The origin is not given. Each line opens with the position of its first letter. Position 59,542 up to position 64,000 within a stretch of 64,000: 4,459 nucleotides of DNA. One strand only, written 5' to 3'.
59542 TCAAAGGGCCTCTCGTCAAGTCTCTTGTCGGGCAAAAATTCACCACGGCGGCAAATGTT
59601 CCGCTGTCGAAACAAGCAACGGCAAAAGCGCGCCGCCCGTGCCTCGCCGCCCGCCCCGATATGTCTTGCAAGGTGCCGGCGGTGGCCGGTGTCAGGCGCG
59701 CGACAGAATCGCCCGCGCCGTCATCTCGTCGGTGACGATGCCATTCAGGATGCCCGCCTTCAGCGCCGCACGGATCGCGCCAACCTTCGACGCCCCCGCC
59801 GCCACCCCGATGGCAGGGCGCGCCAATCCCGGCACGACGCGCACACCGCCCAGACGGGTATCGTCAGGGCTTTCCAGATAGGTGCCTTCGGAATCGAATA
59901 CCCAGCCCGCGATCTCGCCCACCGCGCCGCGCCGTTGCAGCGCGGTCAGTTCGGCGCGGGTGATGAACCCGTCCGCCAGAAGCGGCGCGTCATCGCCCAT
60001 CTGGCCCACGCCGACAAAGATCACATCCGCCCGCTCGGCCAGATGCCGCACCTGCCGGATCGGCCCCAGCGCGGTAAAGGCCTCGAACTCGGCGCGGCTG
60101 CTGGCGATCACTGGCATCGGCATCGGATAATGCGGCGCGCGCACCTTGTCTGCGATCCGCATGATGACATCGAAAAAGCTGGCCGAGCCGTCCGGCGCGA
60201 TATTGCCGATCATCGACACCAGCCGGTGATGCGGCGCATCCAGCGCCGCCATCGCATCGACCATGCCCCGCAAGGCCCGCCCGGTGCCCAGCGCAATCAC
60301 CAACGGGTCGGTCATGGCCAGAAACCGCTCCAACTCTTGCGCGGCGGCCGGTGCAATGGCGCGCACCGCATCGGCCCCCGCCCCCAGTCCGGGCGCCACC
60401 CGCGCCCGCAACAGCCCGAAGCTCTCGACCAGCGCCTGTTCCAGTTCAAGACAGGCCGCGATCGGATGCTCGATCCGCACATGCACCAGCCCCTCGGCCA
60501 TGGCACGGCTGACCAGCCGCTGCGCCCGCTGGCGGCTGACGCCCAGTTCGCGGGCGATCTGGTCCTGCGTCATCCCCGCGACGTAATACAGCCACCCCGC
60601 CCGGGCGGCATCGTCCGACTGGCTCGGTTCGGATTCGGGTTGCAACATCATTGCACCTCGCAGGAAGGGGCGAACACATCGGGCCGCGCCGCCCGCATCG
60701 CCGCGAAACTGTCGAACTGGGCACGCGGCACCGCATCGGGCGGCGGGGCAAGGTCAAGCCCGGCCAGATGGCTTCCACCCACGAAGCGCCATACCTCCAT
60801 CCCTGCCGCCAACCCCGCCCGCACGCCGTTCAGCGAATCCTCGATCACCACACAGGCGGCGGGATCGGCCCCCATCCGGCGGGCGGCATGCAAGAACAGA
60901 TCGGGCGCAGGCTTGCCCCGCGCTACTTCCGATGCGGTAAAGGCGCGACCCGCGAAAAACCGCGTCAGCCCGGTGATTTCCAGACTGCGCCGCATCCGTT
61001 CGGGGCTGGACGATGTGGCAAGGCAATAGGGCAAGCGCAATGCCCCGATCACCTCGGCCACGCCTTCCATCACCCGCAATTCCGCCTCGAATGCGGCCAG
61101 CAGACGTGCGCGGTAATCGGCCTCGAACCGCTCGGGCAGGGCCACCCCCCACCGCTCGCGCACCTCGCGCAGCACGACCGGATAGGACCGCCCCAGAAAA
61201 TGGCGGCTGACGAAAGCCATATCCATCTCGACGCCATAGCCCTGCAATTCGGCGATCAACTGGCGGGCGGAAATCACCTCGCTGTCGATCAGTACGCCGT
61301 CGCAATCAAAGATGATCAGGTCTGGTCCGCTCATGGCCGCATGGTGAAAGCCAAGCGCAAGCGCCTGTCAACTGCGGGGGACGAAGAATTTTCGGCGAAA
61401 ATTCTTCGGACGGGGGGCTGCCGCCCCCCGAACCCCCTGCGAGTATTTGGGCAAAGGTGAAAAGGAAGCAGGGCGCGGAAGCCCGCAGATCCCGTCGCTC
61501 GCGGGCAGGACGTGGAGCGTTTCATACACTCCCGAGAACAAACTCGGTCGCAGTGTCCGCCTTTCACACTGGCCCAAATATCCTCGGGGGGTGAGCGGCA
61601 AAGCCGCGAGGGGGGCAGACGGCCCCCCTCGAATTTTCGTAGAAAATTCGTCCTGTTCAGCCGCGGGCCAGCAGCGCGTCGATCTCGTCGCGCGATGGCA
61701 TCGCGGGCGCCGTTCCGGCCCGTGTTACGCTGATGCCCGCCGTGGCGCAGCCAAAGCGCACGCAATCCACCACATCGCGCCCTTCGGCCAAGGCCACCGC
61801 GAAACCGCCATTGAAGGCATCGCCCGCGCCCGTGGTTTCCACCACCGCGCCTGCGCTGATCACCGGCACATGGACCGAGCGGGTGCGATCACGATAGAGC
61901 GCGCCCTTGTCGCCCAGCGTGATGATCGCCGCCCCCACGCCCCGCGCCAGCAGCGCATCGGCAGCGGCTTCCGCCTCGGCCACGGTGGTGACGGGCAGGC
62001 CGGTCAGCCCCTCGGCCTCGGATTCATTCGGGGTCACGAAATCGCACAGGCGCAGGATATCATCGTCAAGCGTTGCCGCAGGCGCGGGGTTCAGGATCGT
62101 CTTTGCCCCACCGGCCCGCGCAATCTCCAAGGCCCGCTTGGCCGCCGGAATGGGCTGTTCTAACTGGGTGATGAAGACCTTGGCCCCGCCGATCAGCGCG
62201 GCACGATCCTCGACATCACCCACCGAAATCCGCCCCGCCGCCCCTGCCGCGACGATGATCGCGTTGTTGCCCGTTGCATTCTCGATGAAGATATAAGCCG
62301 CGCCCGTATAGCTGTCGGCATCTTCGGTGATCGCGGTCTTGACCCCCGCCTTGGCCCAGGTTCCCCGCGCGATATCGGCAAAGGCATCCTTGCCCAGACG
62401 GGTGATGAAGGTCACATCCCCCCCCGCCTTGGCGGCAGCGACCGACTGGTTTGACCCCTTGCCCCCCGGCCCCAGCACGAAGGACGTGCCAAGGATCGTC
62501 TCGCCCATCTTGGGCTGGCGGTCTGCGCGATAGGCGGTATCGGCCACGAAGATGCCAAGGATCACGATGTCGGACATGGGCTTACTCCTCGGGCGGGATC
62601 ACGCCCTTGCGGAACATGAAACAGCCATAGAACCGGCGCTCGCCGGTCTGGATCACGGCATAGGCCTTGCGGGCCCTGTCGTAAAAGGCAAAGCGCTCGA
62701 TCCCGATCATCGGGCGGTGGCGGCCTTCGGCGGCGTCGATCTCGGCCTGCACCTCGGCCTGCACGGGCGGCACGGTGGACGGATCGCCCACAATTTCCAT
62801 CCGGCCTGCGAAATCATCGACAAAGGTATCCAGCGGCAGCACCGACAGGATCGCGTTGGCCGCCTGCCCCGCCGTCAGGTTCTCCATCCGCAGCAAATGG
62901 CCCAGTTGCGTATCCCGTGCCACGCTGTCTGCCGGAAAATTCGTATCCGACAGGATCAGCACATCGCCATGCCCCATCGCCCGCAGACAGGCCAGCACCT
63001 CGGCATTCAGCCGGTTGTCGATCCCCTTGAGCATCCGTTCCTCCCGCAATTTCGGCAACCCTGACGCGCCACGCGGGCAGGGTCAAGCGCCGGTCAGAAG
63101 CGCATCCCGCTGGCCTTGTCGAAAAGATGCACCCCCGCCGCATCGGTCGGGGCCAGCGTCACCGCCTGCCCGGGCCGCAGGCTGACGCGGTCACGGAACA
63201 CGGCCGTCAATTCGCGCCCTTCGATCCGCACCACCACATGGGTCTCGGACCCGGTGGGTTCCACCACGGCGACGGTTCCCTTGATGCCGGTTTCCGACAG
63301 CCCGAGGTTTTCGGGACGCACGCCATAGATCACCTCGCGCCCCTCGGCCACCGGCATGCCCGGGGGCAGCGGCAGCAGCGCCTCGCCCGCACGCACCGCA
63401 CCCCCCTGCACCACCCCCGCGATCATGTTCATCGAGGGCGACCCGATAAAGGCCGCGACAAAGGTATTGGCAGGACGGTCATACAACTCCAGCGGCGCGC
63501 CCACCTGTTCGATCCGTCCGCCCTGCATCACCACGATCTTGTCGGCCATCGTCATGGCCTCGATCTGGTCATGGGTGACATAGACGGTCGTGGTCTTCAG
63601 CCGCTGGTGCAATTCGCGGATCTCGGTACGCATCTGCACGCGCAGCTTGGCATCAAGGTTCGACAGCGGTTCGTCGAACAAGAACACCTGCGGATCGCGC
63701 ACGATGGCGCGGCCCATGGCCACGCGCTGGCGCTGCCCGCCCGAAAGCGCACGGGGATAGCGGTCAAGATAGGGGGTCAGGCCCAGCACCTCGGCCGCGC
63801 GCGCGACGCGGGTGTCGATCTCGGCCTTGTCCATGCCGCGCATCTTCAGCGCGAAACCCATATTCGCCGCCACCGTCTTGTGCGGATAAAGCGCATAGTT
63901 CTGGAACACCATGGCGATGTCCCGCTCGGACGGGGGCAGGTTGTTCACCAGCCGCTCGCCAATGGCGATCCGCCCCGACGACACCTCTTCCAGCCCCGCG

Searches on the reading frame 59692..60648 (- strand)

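Call 79: search_protein_families(library=pfam, proteins=[window:59692-60648:-], max_evalue=0.0001)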
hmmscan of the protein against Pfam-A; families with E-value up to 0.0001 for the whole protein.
window:59692-60648:- (318 aa): 6 families
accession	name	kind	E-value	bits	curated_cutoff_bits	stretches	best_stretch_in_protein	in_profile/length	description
PF04198.19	Sugar-bind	-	1.5e-64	218.2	27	1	62-316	2-257/257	Putative sugar-binding domain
PF12802.13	MarR_2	-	2.1e-07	31.4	27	1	19-57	13-52/61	MarR family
PF13384.12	HTH_23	-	5.7e-07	29.6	24.6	1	15-54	6-46/50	Homeodomain-like domain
PF04545.22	Sigma70_r4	-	1.7e-06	27.9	24.1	1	20-51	15-46/50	Sigma-70, region 4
PF08281.18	Sigma70_r4_2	-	3.6e-06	27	25.7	1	20-51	21-52/54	Sigma-70, region 4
PF13518.12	HTH_28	-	9e-05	22.9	25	0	21-54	8-41/52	Helix-turn-helix domain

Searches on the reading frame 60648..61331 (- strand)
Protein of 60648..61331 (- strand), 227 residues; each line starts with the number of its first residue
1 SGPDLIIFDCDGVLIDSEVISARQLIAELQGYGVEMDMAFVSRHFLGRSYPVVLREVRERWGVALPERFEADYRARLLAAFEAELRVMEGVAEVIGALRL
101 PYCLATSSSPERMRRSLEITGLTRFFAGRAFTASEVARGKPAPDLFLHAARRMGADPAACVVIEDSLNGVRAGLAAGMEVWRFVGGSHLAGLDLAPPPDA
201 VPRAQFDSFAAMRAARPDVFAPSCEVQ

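Call 79: search_protein_families(library=pfam, proteins=[window:60648-61331:-], max_evalue=0.0001)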
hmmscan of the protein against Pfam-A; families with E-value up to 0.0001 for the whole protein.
window:60648-61331:- (227 aa): 3 families
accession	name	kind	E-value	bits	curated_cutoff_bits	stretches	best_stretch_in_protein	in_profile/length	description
PF00702.32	Hydrolase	-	2.8e-27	96.8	26.4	1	4-177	2-191/191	haloacid dehalogenase-like hydrolase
PF13419.12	HAD_2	-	3.1e-18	66.9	23.8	1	6-180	1-175/178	Haloacid dehalogenase-like hydrolase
PF13242.12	Hydrolase_like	-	2.1e-06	28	22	1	138-188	2-53/75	HAD-hyrolase-like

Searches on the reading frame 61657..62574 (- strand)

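Call 79: search_protein_families(library=pfam, proteins=[window:61657-62574:-], max_evalue=0.0001)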
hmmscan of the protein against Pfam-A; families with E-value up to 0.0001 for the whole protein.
window:61657-62574:- (305 aa): 2 families
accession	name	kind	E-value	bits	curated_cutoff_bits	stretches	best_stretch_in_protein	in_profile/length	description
PF00294.29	PfkB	-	1.8e-62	211.8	25.8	1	2-294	3-301/302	pfkB family carbohydrate kinase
PF08543.17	Phos_pyr_kin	-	3.3e-10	40.2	27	1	154-273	97-222/246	Phosphomethylpyrimidine kinase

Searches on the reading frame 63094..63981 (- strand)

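Call 79: search_protein_families(library=pfam, proteins=[window:63094-63981:-], max_evalue=0.0001)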
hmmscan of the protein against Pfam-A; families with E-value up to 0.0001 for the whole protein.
window:63094-63981:- (295 aa): 5 families
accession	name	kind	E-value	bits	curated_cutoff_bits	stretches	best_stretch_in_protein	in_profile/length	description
PF00005.33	ABC_tran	-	2.5e-15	57.7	25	1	2-106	39-136/137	ABC transporter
PF17912.7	OB_MalK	-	3.7e-11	44.2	27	1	180-226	1-53/53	MalK OB fold domain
PF08402.16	TOBE_2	-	1.3e-10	41.7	21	1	220-284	2-74/76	TOBE domain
PF17850.7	CysA_C_terminal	-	1e-08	36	29.7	1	185-226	1-41/43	CysA C-terminal regulatory domain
PF03459.23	TOBE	-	1.7e-06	28.6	22.3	1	233-278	7-57/64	TOBE domain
